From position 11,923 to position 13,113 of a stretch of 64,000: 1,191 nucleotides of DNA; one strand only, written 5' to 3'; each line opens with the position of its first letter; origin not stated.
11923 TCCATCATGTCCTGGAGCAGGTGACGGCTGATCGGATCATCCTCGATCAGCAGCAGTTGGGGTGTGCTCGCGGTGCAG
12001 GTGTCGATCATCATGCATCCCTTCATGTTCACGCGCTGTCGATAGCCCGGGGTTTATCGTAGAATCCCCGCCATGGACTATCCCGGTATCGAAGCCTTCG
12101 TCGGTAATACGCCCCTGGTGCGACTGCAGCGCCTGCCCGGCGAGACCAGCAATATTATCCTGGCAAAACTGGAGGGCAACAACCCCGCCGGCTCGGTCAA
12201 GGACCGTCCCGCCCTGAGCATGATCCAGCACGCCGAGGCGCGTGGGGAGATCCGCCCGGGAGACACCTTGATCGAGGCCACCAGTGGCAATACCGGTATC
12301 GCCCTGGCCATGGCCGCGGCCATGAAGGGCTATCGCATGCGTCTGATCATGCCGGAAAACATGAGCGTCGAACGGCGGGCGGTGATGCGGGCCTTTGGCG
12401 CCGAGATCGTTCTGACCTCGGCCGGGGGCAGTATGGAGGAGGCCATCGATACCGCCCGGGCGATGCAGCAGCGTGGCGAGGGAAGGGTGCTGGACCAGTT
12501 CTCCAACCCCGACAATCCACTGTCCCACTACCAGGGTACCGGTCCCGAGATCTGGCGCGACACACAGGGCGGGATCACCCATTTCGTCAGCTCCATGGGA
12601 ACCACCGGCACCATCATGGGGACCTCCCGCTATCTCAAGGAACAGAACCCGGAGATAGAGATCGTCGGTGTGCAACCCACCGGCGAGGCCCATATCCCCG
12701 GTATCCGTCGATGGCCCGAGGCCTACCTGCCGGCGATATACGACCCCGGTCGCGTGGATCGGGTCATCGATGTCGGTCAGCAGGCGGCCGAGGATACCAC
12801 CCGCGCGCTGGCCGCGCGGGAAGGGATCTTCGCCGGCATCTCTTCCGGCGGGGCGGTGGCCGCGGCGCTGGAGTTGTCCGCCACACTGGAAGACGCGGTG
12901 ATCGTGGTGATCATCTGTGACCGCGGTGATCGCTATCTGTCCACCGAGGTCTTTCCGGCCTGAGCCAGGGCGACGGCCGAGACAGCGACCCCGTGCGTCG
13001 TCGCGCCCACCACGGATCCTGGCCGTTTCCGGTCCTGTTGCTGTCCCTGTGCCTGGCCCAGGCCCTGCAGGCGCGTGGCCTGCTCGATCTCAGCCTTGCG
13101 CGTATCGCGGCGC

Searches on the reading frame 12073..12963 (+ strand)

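Call 35: search_protein_families(library=pfam, proteins=[window:12073-12963:+], max_evalue=0.00001)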
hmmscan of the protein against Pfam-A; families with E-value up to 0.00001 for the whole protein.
window:12073-12963:+ (296 aa): 1 family
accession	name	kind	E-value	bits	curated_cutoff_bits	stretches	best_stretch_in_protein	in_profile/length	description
PF00291.31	PALP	-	3e-74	250.5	35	1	7-283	2-295/295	Pyridoxal-phosphate dependent enzyme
